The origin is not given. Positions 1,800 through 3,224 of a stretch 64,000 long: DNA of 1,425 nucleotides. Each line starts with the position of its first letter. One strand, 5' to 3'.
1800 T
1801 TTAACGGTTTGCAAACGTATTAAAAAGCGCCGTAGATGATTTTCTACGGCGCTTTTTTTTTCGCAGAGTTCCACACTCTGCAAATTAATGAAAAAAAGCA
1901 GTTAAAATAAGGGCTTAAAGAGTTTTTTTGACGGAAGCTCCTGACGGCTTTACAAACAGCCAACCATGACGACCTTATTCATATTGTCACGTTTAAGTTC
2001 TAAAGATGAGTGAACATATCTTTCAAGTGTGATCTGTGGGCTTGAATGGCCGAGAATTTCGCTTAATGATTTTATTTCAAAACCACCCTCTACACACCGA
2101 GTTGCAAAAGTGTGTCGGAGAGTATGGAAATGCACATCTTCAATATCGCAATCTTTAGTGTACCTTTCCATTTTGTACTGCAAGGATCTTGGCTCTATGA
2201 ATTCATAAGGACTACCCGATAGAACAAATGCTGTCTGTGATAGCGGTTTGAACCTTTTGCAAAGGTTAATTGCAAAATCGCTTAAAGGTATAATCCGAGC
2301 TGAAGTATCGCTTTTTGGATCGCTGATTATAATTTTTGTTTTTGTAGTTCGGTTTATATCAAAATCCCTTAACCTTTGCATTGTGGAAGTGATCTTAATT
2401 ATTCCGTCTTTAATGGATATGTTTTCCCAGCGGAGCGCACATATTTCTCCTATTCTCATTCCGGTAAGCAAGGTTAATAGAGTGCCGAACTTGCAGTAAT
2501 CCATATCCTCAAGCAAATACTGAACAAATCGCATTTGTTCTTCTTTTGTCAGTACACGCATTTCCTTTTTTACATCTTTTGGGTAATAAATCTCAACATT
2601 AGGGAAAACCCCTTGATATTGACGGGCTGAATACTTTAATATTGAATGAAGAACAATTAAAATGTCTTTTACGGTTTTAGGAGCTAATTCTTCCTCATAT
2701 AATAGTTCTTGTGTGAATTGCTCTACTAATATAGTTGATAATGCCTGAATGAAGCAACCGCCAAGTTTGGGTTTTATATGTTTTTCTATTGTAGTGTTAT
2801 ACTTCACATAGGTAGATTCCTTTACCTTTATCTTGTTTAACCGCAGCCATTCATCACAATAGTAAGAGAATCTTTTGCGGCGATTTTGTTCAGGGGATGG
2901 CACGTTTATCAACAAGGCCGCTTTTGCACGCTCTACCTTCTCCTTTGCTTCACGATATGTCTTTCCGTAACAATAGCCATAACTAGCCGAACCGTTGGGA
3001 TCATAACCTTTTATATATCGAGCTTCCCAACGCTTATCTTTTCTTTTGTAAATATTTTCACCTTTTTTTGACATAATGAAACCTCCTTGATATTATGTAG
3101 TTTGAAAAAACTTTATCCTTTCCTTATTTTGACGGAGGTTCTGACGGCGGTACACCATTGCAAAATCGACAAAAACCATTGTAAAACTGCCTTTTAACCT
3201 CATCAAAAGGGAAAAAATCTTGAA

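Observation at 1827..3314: Tyrosine recombinase gene bracketed by a 17-bp perfect inverted repeat (outer) and a 23-bp imperfect direct repeat (inner), directly upstream of the fibre locus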

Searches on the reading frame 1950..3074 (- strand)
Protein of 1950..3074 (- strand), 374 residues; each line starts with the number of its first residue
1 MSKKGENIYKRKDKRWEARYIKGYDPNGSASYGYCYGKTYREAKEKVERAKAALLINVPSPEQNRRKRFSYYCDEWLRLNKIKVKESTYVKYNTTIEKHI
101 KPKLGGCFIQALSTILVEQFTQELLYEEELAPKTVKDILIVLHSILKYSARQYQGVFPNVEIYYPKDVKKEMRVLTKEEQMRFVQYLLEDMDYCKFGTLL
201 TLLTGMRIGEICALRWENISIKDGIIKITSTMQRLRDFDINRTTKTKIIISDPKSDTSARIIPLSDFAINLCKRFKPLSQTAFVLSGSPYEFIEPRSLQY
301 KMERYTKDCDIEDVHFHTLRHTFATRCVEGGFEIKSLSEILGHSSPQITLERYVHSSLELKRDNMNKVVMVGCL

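Call 7: search_protein_families(library=pfam, proteins=[window:1950-3074:-], max_evalue=0.01)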
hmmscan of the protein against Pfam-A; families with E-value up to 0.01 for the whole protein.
window:1950-3074:- (374 aa): 3 families
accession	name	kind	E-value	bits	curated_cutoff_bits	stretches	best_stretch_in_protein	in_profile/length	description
PF00589.27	Phage_integrase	-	3.4e-25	89.2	27.1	1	174-357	2-169/172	Phage integrase family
PF14659.12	Phage_int_SAM_3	-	9.9e-12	45.3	22.6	1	69-124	2-57/58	Phage integrase, N-terminal SAM-like domain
PF22022.2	Phage_int_M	-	0.0096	16.6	27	0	69-149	1-79/96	Phage integrase central domain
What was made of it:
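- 1950..3074 (-): Tyrosine recombinase gene (374 aa), closest by sequence to the Tn1549 integrase. Pfam PF00589 and PF14659 (call 7).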

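Call 8: search_protein_families(library=ncbifam, proteins=[window:1950-3074:-], max_evalue=0.01)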
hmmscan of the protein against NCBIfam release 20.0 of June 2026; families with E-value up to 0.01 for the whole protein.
window:1950-3074:- (374 aa): 11 families
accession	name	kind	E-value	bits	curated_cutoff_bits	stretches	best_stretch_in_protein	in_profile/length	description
NF040815.2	recomb_XerA_Arch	equivalog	9.1e-25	87.7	220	1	86-359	14-257/263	site-specific tyrosine recombinase/integron integrase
TIGR02224.1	recomb_XerC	equivalog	6.2e-18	65.2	335.15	1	107-360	39-281/295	tyrosine recombinase XerC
TIGR02225.1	recomb_XerD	equivalog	2.5e-17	63.1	329.6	1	84-349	13-268/290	site-specific tyrosine recombinase XerD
TIGR02249.1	integrase_gron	subfamily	4.1e-14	52.7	265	2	293-349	237-294/315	integron integrase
NF001399.0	PRK00283.1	subfamily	5.3e-13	48.9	279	1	110-345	49-273/300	tyrosine recombinase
NF003462.0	PRK05084.1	equivalog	5.3e-11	41.8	267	1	290-368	280-356/360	tyrosine recombinase XerS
NF002685.0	PRK02436.1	equivalog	5e-08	33.1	178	1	254-354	149-244/245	site-specific tyrosine recombinase XerD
NF011946.0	PRK15417.1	equivalog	8.6e-08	31.7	435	1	314-349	274-309/337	integron integrase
NF002331.0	PRK01287.1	subfamily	0.0011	18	371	0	301-348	256-305/365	site-specific tyrosine recombinase XerC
NF007371.0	PRK09871.1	subfamily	0.0018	17.8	222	0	189-229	25-63/198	tyrosine-type DNA invertase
NF007370.0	PRK09870.1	subfamily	0.0035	17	221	0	193-229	35-69/200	tyrosine-type DNA invertase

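Call 10: find_encoding_contigs(protein=window:1950-3074:-, flank=4000, max_places=10)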
Protein window:1950-3074:- (374 aa): 5 contigs read that carry it; 1 place shown.
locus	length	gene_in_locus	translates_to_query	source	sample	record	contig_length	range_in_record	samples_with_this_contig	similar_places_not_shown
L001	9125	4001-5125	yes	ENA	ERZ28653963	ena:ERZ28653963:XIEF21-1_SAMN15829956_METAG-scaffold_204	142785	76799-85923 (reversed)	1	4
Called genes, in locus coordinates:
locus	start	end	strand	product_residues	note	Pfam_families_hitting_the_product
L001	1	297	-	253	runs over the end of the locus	PF12389:Peptidase_M73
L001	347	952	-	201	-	-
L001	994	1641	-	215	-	-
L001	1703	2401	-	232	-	-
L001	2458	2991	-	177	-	-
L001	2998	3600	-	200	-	PF00440:TetR_N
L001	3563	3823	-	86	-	-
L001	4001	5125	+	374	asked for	PF14659:Phage_int_SAM_3, PF00589:Phage_integrase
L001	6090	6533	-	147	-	PF13173:AAA_14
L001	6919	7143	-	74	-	-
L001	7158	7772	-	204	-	PF18734:HEPN_AbiU2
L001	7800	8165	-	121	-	-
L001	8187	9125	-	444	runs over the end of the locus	-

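Call 11: find_related_loci(query=window:1950-3074:-, collection=genome_contigs, flank=4000)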
Query window:1950-3074:- (374 aa) in genome_contigs; peptide patterns used: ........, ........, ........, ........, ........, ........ (x = any residue, [..] = any of these).
210 stretches matched a pattern; 158 encode a relative of the query (tblastn E <= 1e-3); the best 80 are kept; 80 distinct loci.
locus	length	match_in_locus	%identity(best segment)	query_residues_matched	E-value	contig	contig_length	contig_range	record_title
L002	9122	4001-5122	92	1-374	0e+0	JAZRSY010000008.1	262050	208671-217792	MAG: Acutalibacteraceae bacterium isolate T1900045345_YK20190035.MAGScoT_cleanbin_000004 SGB_6700_k141_751284, whole gen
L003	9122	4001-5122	80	1-374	0e+0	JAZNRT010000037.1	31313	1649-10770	MAG: Acutalibacteraceae bacterium isolate T1900044813_TS20190279.MAGScoT_cleanbin_000022 SGB_2803_k141_383379, whole gen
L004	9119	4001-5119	78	1-374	0e+0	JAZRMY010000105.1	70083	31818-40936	MAG: Acutalibacteraceae bacterium isolate T1900045417_YK20190107.MAGScoT_cleanbin_000007 SGB_7030_k141_709075, whole gen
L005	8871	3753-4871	77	1-374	0e+0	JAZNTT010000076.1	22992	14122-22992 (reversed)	MAG: Eubacteriales bacterium isolate T1900044802_TS20190268.MAGScoT_cleanbin_000034 SGB_2720_k141_2391131, whole genome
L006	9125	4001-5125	76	1-374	0e+0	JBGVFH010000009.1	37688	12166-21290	MAG: Eubacteriales bacterium isolate fecal_MAG_395 fecal_MAG_395_contig_0009, whole genome shotgun sequence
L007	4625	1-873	94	84-374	0e+0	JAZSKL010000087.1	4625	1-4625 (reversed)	MAG: Acutalibacteraceae bacterium isolate T1900044560_TS20190026.MAGScoT_cleanbin_000061 SGB_363_k141_723683, whole geno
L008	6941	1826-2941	68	1-372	0e+0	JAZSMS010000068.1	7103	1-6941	MAG: Clostridia bacterium isolate T1900044553_TS20190019.MAGScoT_cleanbin_000017 SGB_263_k141_257128, whole genome shotg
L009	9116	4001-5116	67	1-372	1e-179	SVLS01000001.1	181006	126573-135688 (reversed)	MAG: Oscillospiraceae bacterium isolate SIG493 NODE_1355_length_181006_cov_5.033404, whole genome shotgun sequence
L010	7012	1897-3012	67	1-372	6e-179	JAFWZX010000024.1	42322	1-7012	MAG: Clostridia bacterium isolate RGIG6223 Sheep_Rectum-2__c605558, whole genome shotgun sequence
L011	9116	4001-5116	66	1-372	8e-174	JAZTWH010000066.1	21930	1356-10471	MAG: Eubacteriales bacterium isolate T1900045334_YK20190023.MAGScoT_cleanbin_000043 SGB_6572_k141_3636075, whole genome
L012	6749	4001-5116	67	1-372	3e-171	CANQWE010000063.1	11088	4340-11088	MAG: uncultured Clostridia bacterium isolate Lapin-012__bin86 genome assembly, contig: Lapin-012__NODE_6607_length_11088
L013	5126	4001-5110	65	1-372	6e-167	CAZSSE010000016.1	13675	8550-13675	MAG TPA_asm: uncultured Lachnospiraceae bacterium isolate SRP350583_co2_310 genome assembly, contig: NODE_6624_length_13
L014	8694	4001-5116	65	1-372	1e-165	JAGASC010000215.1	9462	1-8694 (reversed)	MAG: Roseburia sp. isolate RGIG8723 Water_deer_Colon-4__c193426, whole genome shotgun sequence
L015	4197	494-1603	64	1-372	9e-171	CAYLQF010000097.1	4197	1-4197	MAG TPA_asm: uncultured Ruminococcus sp. isolate SRP225648_co1_163 genome assembly, contig: NODE_54206_length_4197_cov_7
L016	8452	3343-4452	62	1-372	2e-161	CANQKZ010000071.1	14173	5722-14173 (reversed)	MAG: uncultured Oscillospiraceae bacterium isolate Lapin-021__bin7 genome assembly, contig: Lapin-021__NODE_4856_length_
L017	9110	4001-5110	63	1-372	2e-163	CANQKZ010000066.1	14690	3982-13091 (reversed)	MAG: uncultured Oscillospiraceae bacterium isolate Lapin-021__bin7 genome assembly, contig: Lapin-021__NODE_4641_length_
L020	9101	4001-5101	63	1-368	6e-160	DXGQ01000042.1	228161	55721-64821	MAG TPA_asm: Candidatus Anaerobutyricum avicola isolate ChiSxjej6B18-9268 ChiSxjej6B18M5__C165607_L228161_SAMN08009924,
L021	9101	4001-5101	63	1-368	5e-160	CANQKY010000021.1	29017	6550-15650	MAG: uncultured Clostridia bacterium isolate Lapin-016__bin17 genome assembly, contig: Lapin-016__NODE_1324_length_29017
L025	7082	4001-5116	62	1-372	3e-158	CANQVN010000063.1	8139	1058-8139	MAG: uncultured Clostridia bacterium isolate Lapin-033__bin21 genome assembly, contig: Lapin-033__NODE_7410_length_8139_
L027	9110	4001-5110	63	1-373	5e-158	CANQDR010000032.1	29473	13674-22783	MAG: uncultured Clostridia bacterium isolate Lapin-003-2__bin25 genome assembly, contig: Lapin-003-2__NODE_1503_length_2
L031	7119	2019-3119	62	1-368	6e-156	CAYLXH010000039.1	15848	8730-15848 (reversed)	MAG TPA_asm: uncultured Butyricicoccus sp. isolate SRP222994_co1_32 genome assembly, contig: NODE_7737_length_15848_cov_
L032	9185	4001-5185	58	1-372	5e-155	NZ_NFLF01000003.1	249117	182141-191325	Lachnoclostridium sp. An138 An138_contig_3, whole genome shotgun sequence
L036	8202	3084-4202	58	1-374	8e-152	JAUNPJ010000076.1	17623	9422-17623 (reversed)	MAG: Eubacteriales bacterium isolate S36M_St_18 NODE_1891_length_17623_cov_18.308572, whole genome shotgun sequence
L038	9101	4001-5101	61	1-368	1e-151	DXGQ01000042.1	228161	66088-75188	MAG TPA_asm: Candidatus Anaerobutyricum avicola isolate ChiSxjej6B18-9268 ChiSxjej6B18M5__C165607_L228161_SAMN08009924,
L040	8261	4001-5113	61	1-371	2e-151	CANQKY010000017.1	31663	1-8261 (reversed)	MAG: uncultured Clostridia bacterium isolate Lapin-016__bin17 genome assembly, contig: Lapin-016__NODE_1146_length_31663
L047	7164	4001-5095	58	1-368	3e-142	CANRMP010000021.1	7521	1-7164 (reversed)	MAG: uncultured Clostridia bacterium isolate Lapin-021__bin9 genome assembly, contig: Lapin-021__NODE_11572_length_7521_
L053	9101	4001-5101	56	1-368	5e-138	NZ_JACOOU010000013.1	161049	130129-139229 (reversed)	Blautia celeris strain NSJ-34 HP-D35-62_ctg013, whole genome shotgun sequence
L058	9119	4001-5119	78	1-374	0e+0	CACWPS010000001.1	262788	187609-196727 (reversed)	MAG: Ruminococcaceae bacterium isolate RUG10806 genome assembly, contig: RUG10806_asm_1, whole genome shotgun sequence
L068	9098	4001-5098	52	1-371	9e-121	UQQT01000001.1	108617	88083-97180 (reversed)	uncultured Ruminococcaceae bacterium isolate UMGS555 genome assembly, contig: NODE_25_length_108617_cov_6.216356, whole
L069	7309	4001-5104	51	1-372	3e-118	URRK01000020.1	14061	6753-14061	uncultured Ruminococcaceae bacterium isolate UMGS1279 genome assembly, contig: NODE_2170_length_14061_cov_2.797373, whol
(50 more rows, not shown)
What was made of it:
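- Several copies occur per genome in some MAGs, for example L016/L017, L021/L040, and L020/L038 lying 10 kb apart on one contig (call 11).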

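Call 23: find_homologous_proteins(query=window:1950-3074:-, max_evalue=1e-30)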
Query window:1950-3074:- (374 aa): 7885 proteins with E <= 1e-30 among 8000 candidates; the best 120 are listed.
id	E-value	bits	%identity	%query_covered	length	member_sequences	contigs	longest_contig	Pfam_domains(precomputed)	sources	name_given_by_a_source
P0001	1.3e-234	796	93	100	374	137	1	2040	PF14659.13,PF00589.28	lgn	-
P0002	2.6e-229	779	91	100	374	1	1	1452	PF14659.13,PF00589.28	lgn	-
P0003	4.2e-221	752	88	100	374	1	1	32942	PF14659.13,PF00589.28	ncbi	-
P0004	7.4e-207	705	83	99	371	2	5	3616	PF14659.13,PF00589.28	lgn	-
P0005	5.8e-206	702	80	100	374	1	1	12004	PF14659.13,PF00589.28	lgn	-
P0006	8.0e-205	698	79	100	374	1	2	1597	PF14659.13,PF00589.28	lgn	-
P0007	2.4e-201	687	80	100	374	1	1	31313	PF14659.13,PF00589.28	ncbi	-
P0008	6.5e-199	679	78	100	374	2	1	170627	PF14659.13,PF00589.28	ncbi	-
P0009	9.2e-196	668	78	100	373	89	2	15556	PF14659.13,PF00589.28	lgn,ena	-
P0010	3.0e-194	663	77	100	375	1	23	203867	PF14659.13,PF00589.28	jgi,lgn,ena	-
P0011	1.9e-189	647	75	99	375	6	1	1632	PF14659.13,PF00589.28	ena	-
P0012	1.3e-186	638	75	99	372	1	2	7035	PF14659.13,PF00589.28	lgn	-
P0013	1.1e-183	628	74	99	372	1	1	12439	PF14659.13,PF00589.28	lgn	-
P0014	5.9e-183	626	72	99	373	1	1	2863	PF14659.13,PF00589.28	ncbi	-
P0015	4.0e-182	623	70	99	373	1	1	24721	PF14659.13,PF00589.28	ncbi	-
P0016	2.7e-181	621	70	99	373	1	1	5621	PF14659.13,PF00589.28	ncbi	-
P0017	2.5e-180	617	71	99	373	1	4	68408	PF14659.13,PF00589.28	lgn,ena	-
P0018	1.9e-176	605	69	99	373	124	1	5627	PF14659.13,PF00589.28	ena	-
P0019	7.4e-176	603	68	99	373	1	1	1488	PF14659.13,PF00589.28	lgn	-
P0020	1.2e-175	602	67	99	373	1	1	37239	PF14659.13,PF00589.28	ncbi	-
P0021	6.3e-175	600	68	99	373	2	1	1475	PF14659.13,PF00589.28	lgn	-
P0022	1.2e-174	599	70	99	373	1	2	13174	PF14659.13,PF00589.28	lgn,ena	-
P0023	1.0e-173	596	67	99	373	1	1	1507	PF14659.13,PF00589.28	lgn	-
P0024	2.1e-173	595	69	99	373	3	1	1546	PF14659.13,PF00589.28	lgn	-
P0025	2.4e-173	594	67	99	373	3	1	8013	PF14659.13,PF00589.28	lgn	-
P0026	6.9e-173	593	69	99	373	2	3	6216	PF14659.13,PF00589.28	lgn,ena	-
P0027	7.7e-173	593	69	99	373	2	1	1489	PF14659.13,PF00589.28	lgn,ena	-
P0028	8.3e-173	593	68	99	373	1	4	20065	PF14659.13,PF00589.28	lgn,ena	-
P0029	2.6e-172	591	68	99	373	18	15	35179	PF14659.13,PF00589.28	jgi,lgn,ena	-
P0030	3.6e-172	591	67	99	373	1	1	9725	PF14659.13,PF00589.28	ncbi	-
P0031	4.9e-172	590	68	99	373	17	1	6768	PF14659.13,PF00589.28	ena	-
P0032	8.9e-172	589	69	99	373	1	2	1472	PF14659.13,PF00589.28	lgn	-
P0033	9.9e-172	589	67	99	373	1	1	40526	PF14659.13,PF00589.28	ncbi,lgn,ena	-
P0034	1.3e-171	589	68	99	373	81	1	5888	PF14659.13,PF00589.28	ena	-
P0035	2.1e-171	588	67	99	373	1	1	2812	PF14659.13,PF00589.28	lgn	-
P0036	2.7e-171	588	67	99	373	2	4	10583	PF14659.13,PF00589.28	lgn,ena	-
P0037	3.7e-171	587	66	99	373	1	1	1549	PF14659.13,PF00589.28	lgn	-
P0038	3.7e-171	587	68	99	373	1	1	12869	PF14659.13,PF00589.28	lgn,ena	-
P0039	1.1e-170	586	67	99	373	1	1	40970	PF14659.13,PF00589.28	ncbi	-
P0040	1.8e-170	585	67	99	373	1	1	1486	PF14659.13,PF00589.28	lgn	-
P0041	2.9e-170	584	68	99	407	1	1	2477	PF14659.13,PF00589.28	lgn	-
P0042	3.0e-170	584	67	99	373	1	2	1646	PF14659.13,PF00589.28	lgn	-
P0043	3.5e-170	584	69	98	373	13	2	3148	PF14659.13,PF00589.28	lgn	-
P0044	3.7e-170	584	67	99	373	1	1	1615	PF14659.13,PF00589.28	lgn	-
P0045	1.8e-169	582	67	99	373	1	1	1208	PF14659.13,PF00589.28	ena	-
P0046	3.1e-169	581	66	99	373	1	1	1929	PF14659.13,PF00589.28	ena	-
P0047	3.3e-169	581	68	99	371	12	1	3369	PF14659.13,PF00589.28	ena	-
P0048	5.2e-169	580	68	99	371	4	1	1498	PF14659.13,PF00589.28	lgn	-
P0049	8.6e-169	579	68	99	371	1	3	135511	PF14659.13,PF00589.28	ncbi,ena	-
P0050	1.3e-168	579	67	99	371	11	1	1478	PF14659.13,PF00589.28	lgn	-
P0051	1.7e-168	579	68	99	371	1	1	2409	PF14659.13,PF00589.28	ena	-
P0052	2.5e-168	578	67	99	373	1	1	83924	PF14659.13,PF00589.28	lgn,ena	-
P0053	2.6e-168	578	67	99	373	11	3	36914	PF14659.13,PF00589.28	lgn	-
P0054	8.1e-168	576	69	99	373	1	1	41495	PF14659.13,PF00589.28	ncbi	-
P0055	1.3e-167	576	66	99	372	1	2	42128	PF14659.13,PF00589.28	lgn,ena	-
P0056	1.6e-167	575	66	99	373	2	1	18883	PF14659.13,PF00589.28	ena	-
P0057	3.0e-167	574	67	99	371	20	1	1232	PF14659.13,PF00589.28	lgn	-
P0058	5.7e-167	573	65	99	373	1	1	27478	PF14659.13,PF00589.28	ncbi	-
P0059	6.0e-167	573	66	99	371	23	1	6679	PF14659.13,PF00589.28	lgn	-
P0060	8.4e-167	573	66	99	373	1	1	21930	PF14659.13,PF00589.28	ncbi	-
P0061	1.2e-166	572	67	99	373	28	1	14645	PF14659.13,PF00589.28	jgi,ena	-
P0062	2.5e-166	571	67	99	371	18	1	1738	PF14659.13,PF00589.28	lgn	-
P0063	4.1e-166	571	66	99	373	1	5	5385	PF14659.13,PF00589.28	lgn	-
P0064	4.2e-166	571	66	99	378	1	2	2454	PF14659.13,PF00589.28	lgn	-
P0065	7.6e-166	570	67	99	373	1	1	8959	PF14659.13,PF00589.28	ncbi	-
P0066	8.2e-166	570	65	99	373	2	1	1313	PF14659.13,PF00589.28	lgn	-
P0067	8.8e-166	570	65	99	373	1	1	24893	PF14659.13,PF00589.28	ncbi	-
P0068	9.0e-166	570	67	99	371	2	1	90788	PF14659.13,PF00589.28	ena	-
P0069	1.2e-165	569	67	99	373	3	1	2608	PF14659.13,PF00589.28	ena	-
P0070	1.3e-165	569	65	99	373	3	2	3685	PF14659.13,PF00589.28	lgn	-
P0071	2.6e-165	568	67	99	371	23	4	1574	PF14659.13,PF00589.28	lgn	-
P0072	2.8e-165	568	67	99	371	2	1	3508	PF14659.13,PF00589.28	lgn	-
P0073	4.3e-165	567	65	99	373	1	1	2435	PF14659.13,PF00589.28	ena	-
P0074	6.3e-165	567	65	99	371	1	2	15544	PF14659.13,PF00589.28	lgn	-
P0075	1.1e-164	566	66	98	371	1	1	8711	PF14659.13,PF00589.28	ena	-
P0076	1.3e-164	566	65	99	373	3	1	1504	PF14659.13,PF00589.28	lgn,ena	-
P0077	1.6e-164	565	66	99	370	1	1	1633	PF14659.13,PF00589.28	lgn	-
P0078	2.1e-164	565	67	98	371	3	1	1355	PF14659.13,PF00589.28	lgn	-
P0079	2.6e-164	565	66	99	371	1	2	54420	PF14659.13,PF00589.28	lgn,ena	-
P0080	2.6e-164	565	66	99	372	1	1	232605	PF14659.13,PF00589.28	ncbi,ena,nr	ncbi:MAG: site-specific integrase [Christensenellaceae bacterium]|nr:site-specific integrase [Christ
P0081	2.8e-164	565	64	99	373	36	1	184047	PF14659.13,PF00589.28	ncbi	-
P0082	2.9e-164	565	64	99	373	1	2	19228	PF14659.13,PF00589.28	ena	-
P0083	3.2e-164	564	66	99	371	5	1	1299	PF14659.13,PF00589.28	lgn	-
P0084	3.3e-164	564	66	99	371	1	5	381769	PF14659.13,PF00589.28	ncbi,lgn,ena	-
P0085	3.5e-164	564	66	99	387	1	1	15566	PF14659.13,PF00589.28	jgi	jgi:integrase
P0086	3.7e-164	564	64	99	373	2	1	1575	PF14659.13,PF00589.28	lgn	-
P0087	4.1e-164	564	64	98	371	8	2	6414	PF14659.13,PF00589.28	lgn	-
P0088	4.1e-164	564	66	99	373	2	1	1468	PF14659.13,PF00589.28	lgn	-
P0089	4.2e-164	564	65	99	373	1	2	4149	PF14659.13,PF00589.28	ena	-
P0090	5.5e-164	564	67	99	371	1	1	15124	PF14659.13,PF00589.28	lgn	-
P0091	7.3e-164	563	65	99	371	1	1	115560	PF14659.13,PF00589.28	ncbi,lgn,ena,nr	ncbi:MAG: site-specific integrase [Clostridiales bacterium]|nr:site-specific integrase [Clostridiale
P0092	8.9e-164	563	66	99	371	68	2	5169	PF14659.13,PF00589.28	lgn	-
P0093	1.1e-163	563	67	99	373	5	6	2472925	PF14659.13,PF00589.28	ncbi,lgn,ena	-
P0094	1.2e-163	563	65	99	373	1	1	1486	PF14659.13,PF00589.28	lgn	-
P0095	1.5e-163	562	66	99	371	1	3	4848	PF14659.13,PF00589.28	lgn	-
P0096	1.5e-163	562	64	99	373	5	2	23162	PF14659.13,PF00589.28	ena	-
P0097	1.8e-163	562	66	99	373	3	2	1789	PF14659.13,PF00589.28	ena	-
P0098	4.2e-163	561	66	99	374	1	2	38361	PF14659.13,PF00589.28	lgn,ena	-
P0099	1.5e-162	559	66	99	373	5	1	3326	PF14659.13,PF00589.28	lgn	-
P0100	1.8e-162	559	65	99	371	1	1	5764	PF14659.13,PF00589.28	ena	-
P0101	2.0e-162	559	65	99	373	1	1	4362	PF14659.13,PF00589.28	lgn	-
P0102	2.2e-162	558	66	99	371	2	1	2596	PF14659.13,PF00589.28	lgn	-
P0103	2.3e-162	558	66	99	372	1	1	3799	PF14659.13,PF00589.28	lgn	-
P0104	2.3e-162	558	64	99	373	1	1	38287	PF14659.13,PF00589.28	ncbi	-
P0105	2.4e-162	558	65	98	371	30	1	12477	PF14659.13,PF00589.28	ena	-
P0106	2.5e-162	558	64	99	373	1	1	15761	PF14659.13,PF00589.28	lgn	-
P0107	3.6e-162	558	64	99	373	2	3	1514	PF14659.13,PF00589.28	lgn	-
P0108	4.0e-162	558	65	100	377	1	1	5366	PF14659.13,PF00589.28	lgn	-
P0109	4.9e-162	557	64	99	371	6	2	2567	PF14659.13,PF00589.28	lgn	-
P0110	8.2e-162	557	65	99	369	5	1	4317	PF14659.13,PF00589.28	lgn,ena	-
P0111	1.4e-161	556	66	99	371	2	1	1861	PF14659.13,PF00589.28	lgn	-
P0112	1.7e-161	556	65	99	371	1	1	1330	PF14659.13,PF00589.28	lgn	-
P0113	2.2e-161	555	66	99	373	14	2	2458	PF14659.13,PF00589.28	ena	-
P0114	2.2e-161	555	65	99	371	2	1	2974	PF14659.13,PF00589.28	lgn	-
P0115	2.2e-161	555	64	99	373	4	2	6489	PF14659.13,PF00589.28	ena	-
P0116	2.2e-161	555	66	99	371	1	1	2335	PF14659.13,PF00589.28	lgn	-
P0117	2.3e-161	555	65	99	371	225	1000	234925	PF14659.13,PF00589.28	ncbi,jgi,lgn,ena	jgi:integrase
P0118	2.4e-161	555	65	99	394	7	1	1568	PF14659.13,PF00589.28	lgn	-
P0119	2.5e-161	555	63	100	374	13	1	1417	PF14659.13,PF00589.28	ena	-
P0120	2.8e-161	555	64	99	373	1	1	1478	PF14659.13,PF00589.28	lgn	-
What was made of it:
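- About 25 of the 120 best homologues have a longest contig of 1.4-1.65 kb (call 23). The family is very large, with more than 7800 proteins at E<=1e-30 (call 23).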
